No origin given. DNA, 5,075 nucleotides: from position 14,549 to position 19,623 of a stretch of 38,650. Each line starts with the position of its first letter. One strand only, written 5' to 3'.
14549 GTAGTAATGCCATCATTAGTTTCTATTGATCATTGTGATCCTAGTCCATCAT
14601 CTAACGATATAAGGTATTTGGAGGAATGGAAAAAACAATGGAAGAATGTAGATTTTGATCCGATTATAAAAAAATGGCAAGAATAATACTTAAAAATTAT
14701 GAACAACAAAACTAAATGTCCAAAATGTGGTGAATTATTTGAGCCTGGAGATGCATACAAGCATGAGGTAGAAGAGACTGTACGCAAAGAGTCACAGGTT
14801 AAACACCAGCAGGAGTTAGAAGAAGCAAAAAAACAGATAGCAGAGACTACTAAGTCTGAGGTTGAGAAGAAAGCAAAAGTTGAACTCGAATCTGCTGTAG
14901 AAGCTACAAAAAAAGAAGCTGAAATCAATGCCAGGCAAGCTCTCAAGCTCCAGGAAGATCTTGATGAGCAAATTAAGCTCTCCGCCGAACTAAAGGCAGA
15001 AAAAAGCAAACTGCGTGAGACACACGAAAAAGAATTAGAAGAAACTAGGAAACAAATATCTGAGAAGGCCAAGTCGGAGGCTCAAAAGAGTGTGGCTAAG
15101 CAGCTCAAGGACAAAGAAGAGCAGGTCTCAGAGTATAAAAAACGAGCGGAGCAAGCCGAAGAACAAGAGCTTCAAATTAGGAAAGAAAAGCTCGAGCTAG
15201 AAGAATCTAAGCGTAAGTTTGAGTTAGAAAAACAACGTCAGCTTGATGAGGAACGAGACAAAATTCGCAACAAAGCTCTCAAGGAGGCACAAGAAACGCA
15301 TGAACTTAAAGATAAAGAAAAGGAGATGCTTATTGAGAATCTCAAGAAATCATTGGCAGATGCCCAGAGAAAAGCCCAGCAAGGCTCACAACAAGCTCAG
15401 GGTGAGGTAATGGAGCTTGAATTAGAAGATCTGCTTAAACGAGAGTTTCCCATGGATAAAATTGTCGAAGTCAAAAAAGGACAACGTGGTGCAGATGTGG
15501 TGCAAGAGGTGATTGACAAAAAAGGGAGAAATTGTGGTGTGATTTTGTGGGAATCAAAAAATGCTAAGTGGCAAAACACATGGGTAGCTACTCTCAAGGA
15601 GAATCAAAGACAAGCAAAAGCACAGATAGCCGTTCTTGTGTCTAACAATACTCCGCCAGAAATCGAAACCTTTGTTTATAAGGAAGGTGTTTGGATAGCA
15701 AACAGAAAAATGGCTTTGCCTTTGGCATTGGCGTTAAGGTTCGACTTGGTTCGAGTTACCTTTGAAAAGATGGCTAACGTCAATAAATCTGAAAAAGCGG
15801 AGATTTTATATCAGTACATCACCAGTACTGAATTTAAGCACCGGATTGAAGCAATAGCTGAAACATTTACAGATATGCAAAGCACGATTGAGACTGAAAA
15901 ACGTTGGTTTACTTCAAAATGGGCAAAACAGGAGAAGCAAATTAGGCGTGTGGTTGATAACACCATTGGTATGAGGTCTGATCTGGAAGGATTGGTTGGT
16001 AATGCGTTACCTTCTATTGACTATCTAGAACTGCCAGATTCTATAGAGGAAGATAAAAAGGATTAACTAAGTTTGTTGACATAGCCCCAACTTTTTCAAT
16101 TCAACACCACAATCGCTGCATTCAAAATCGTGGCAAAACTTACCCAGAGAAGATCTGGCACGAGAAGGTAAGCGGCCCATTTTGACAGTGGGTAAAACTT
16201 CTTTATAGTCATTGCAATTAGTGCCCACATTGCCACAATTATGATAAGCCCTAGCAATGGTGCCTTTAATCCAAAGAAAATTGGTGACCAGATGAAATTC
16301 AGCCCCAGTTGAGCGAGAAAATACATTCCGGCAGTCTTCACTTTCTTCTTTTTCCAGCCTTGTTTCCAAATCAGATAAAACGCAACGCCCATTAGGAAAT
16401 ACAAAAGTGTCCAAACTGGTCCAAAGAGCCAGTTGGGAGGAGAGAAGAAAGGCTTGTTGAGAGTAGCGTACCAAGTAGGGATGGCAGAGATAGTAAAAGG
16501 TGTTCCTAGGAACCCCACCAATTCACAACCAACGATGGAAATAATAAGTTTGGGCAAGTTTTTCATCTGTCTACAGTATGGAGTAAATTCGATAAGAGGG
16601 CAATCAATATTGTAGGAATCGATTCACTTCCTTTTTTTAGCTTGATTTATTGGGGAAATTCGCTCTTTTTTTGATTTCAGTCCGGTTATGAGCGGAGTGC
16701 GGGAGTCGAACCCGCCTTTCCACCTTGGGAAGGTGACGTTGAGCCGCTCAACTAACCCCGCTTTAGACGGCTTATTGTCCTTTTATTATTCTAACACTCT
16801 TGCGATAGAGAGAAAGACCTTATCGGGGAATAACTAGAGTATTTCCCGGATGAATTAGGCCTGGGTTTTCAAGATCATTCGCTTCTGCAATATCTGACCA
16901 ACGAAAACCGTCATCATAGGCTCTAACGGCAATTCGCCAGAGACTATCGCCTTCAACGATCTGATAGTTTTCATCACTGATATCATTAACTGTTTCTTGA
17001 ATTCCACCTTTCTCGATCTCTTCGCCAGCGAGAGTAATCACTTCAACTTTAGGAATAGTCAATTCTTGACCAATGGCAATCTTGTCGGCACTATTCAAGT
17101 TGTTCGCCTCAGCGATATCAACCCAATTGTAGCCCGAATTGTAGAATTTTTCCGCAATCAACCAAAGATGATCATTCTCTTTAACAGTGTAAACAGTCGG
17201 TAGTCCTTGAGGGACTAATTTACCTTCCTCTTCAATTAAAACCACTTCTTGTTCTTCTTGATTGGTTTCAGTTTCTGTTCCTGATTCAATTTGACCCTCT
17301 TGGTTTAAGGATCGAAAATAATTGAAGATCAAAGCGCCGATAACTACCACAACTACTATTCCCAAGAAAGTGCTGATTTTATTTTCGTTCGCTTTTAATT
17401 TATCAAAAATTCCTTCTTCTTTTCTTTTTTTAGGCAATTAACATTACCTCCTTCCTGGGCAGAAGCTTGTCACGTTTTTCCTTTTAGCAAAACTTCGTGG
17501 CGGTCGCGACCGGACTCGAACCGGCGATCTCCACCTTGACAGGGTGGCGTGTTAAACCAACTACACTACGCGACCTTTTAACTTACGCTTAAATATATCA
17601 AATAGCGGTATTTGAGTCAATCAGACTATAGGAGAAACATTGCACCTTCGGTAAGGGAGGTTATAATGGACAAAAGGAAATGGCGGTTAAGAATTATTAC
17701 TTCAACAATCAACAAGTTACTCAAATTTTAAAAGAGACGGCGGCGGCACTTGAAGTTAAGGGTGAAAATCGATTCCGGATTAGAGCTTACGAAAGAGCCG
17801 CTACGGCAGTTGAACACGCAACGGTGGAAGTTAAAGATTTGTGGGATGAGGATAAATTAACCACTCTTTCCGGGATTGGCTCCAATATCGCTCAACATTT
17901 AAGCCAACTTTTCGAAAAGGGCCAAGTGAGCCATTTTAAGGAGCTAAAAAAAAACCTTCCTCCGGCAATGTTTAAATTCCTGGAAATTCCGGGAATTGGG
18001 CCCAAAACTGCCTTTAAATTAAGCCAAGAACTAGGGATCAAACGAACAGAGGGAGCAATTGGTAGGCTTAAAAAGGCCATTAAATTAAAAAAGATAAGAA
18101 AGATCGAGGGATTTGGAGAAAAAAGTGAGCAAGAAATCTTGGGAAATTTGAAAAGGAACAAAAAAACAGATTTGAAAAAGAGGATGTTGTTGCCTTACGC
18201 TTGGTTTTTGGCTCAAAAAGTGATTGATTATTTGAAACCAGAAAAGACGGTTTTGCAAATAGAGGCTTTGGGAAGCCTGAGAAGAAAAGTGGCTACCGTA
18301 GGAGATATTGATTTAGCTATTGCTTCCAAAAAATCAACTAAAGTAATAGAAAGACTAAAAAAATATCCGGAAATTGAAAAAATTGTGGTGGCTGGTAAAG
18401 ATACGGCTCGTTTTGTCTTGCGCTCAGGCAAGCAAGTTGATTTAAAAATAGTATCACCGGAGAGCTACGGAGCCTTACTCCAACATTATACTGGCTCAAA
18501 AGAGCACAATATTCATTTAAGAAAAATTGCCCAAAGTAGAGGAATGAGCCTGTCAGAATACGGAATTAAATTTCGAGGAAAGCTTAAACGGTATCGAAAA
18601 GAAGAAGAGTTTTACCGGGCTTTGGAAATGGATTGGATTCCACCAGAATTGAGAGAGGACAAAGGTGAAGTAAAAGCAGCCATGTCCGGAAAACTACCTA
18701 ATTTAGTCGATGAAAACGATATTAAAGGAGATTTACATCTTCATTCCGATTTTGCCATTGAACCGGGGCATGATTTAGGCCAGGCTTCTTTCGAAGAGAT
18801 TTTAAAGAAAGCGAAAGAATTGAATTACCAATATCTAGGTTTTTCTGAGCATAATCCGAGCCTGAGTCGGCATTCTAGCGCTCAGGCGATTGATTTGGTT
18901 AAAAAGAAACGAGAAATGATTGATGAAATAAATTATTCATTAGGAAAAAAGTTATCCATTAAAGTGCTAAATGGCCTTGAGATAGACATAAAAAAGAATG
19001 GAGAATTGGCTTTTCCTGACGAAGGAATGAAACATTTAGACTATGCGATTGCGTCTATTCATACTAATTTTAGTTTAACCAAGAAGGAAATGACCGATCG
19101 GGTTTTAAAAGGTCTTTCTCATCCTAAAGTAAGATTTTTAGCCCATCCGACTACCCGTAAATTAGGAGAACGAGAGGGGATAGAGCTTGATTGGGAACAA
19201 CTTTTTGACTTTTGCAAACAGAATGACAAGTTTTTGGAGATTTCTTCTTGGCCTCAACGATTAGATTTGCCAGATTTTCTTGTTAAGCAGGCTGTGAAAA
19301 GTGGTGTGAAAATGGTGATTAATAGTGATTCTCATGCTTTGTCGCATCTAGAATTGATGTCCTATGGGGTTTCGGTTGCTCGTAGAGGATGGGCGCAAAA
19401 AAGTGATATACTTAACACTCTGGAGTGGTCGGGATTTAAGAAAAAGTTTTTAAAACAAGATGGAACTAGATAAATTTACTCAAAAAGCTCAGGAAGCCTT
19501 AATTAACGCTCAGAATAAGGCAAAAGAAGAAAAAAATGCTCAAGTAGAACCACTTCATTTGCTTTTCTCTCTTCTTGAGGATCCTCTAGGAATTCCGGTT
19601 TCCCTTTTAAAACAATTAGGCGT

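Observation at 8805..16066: One coupled operon joins a single-chain RM enzyme to DUF4297-HerA and a DUF2130 protein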

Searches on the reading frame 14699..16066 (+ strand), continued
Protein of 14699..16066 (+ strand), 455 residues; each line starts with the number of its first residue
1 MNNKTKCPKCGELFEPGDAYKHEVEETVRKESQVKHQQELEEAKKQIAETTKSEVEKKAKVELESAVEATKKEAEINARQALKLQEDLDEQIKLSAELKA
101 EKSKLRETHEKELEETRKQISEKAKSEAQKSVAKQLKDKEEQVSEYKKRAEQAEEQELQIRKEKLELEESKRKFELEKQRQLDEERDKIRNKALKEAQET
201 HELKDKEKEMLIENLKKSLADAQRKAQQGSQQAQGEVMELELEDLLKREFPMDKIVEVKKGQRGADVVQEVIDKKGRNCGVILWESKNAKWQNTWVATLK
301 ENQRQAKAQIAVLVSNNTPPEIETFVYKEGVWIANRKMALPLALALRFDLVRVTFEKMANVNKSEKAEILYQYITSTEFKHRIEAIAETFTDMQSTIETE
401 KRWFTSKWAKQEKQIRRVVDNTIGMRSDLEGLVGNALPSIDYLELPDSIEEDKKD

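Call 96: search_protein_families(library=pfam, proteins=[L110:2264-4678:+, L110:5585-7015:+, L110:7012-8325:+, L110:8343-9947:+, L108:5508-7505:+, L108:7532-9331:+], max_evalue=0.001)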
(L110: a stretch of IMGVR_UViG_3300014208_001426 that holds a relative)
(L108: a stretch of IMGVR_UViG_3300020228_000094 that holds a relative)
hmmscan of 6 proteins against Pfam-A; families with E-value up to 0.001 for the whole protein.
L110:2264-4678:+ (804 aa): 8 families
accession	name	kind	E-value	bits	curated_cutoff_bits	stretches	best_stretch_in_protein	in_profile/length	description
PF04851.21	ResIII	-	7.3e-45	153.3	22.5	1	165-340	4-163/164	Type III restriction enzyme, res subunit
PF08463.15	EcoEI_R_C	-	9.2e-31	107.6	24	1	647-802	1-163/163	EcoEI R protein C-terminal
PF18766.7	SWI2_SNF2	-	9.5e-19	68.4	26.7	1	168-373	1-189/221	SWI2/SNF2 ATPase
PF00270.35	DEAD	-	1.2e-13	51.6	26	1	169-342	4-164/167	DEAD/DEAH box helicase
PF04313.20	HSDR_N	-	8.5e-08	32.7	25.1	1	9-117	3-194/198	Type I restriction enzyme R protein N terminus (HSDR_N)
PF13588.12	HSDR_N_2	-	3.3e-07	30.8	25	1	31-129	11-110/110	Type I restriction enzyme R protein N terminus (HSDR_N)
PF00271.37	Helicase_C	-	6.3e-06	26.9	23.5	1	430-540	9-109/110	Helicase conserved C-terminal domain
PF13872.12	AAA_34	-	0.00082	18.8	27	0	192-317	68-192/306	P-loop containing NTP hydrolase pore-1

L110:5585-7015:+ (476 aa): 5 families
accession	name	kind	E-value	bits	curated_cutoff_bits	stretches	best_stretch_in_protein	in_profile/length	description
PF02384.22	N6_Mtase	-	7.8e-69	232.8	20.4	1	141-445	2-307/311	N-6 DNA Methylase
PF12161.14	HsdM_N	-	6e-12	46.8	24.5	1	7-131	4-135/135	HsdM N-terminal domain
PF07669.17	Eco57I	-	4.7e-08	33.7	25.3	1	265-357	69-171/171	Eco57I restriction-modification methylase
PF20473.4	MmeI_Mtase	-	3.4e-06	26.9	27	1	186-245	22-87/259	MmeI, DNA-methyltransferase domain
PF01170.24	UPF0020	-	1.1e-05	25.7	22.3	1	171-284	16-136/197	RMKL-like, methyltransferase domain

L110:7012-8325:+ (437 aa): 1 family
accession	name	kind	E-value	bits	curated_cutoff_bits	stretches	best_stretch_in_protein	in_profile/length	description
PF01420.25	Methylase_S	-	3.6e-19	70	22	2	238-415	1-161/168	Type I restriction modification DNA specificity domain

L110:8343-9947:+ (534 aa): 5 families
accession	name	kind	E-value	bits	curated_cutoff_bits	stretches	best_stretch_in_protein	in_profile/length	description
PF13175.12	AAA_15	-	3.4e-32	112.9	32.1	2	1-105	1-92/374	AAA ATPase domain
PF13304.12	AAA_21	-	2.8e-13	51.1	27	1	178-322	179-303/304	AAA domain, putative AbiEii toxin, Type IV TA system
PF02463.25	SMC_N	-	4.1e-10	39.9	40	1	3-73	2-85/220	RecF/RecN/SMC N terminal domain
PF13476.12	AAA_23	-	1.3e-07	32.9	27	1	5-152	1-142/201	AAA domain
PF11398.14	DUF2813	-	0.0004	20.3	21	0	1-50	1-50/372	Protein of unknown function (DUF2813)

L108:5508-7505:+ (665 aa): 2 families
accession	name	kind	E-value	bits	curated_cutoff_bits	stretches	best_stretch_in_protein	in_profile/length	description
PF02086.21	MethyltransfD12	-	2.8e-57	194.8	22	2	18-259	1-223/253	D12 class N6 adenine-specific DNA methyltransferase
PF03602.21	Cons_hypoth95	-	9e-12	45.5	24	1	190-257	85-160/182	Conserved hypothetical protein 95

L108:7532-9331:+ (599 aa): 1 family
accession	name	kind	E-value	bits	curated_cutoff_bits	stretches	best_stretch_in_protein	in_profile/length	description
PF09491.16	RE_AlwI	-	7.8e-77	259.5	23.1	1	108-549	3-441/441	AlwI restriction endonuclease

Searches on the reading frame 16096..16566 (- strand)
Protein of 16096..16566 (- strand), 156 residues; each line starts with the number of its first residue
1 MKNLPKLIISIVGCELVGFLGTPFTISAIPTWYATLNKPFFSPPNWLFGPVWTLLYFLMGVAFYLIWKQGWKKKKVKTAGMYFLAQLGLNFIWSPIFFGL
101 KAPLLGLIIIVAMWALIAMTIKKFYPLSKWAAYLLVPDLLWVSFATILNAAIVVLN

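Call 8: search_protein_families(library=pfam, proteins=[window:16096-16566:-], max_evalue=0.01)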
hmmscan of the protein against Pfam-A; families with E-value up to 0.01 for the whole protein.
window:16096-16566:- (156 aa): 1 family
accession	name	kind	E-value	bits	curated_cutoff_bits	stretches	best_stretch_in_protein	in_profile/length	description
PF03073.20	TspO_MBR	-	5.1e-49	166.2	24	1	11-153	2-144/145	TspO/MBR family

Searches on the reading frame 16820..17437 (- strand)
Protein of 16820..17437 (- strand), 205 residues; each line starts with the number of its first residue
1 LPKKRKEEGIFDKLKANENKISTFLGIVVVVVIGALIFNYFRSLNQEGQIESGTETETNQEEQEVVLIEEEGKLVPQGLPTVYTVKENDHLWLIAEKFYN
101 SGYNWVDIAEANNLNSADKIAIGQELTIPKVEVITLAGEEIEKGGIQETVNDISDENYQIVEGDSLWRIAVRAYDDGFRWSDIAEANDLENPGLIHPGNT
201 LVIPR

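Call 8: search_protein_families(library=pfam, proteins=[window:16820-17437:-], max_evalue=0.01)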
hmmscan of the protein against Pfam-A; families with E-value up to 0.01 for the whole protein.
window:16820-17437:- (205 aa): 5 families
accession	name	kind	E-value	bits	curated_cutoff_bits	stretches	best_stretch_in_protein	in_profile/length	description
PF01476.26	LysM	-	1.8e-25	89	20.9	2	83-129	1-43/43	LysM domain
PF23457.1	LysM2_NFP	-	1.2e-08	35.4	36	1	157-204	7-54/56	NFP LysM2 domain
PF23473.1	LysM3_LYK4_5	-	9.2e-06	26.1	29.3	0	83-120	5-38/48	LYK4/5 LysM3 domain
PF23472.1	LysM2_CERK1_LYK3_4_5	-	0.0008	19.7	27.4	0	81-129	6-54/56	LYK3/4/5 LysM2 domain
PF06136.19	SOK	-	0.0049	17.6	24.3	0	170-192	54-75/89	SOSEKI protein DIX-like domain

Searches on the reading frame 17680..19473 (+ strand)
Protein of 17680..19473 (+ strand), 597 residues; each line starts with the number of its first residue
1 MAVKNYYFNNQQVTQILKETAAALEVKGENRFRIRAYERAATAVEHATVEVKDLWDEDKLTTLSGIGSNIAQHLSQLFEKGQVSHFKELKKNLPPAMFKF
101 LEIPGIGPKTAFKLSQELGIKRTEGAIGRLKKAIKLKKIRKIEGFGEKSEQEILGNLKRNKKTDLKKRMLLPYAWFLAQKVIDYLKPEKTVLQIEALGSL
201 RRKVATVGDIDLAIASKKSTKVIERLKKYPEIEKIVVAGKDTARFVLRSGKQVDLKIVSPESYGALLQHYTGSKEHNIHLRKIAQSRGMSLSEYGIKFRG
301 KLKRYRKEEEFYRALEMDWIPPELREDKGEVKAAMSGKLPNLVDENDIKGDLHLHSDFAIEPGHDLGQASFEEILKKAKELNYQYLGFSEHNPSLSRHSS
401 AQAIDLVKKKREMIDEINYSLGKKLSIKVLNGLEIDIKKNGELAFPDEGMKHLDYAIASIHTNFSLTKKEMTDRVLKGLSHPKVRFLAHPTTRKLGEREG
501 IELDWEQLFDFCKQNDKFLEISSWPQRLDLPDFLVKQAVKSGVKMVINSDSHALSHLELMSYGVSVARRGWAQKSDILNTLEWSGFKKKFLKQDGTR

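Call 8: search_protein_families(library=pfam, proteins=[window:17680-19473:+], max_evalue=0.01)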
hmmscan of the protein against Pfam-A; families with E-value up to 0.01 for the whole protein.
window:17680-19473:+ (597 aa): 9 families
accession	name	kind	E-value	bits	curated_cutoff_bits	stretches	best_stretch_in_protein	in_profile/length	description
PF14791.11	DNA_pol_B_thumb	-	2.6e-20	72.5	25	1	267-326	2-63/63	DNA polymerase beta thumb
PF14716.13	HHH_8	-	7.2e-18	65.2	30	1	9-82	2-72/73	Helix-hairpin-helix domain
PF02811.25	PHP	-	3.1e-11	44.3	26.4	1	351-522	1-162/164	PHP domain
PF14520.12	HHH_5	-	2.1e-08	35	27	1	101-154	5-52/57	Helix-hairpin-helix domain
PF18765.7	Polbeta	-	0.00064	20.3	26.9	1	179-238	1-59/93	Polymerase beta, Nucleotidyltransferase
PF11731.14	Cdd1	-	0.00089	19.9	25.5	0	59-101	7-45/86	Pathogenicity locus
PF14792.12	DNA_pol_B_palm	-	0.0011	19.6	25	1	183-223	19-56/113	DNA polymerase beta palm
PF12826.13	HHH_2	-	0.0025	18.4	27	0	56-82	33-59/64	Helix-hairpin-helix motif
PF00633.29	HHH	-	0.0052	17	24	0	101-111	14-24/30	Helix-hairpin-helix motif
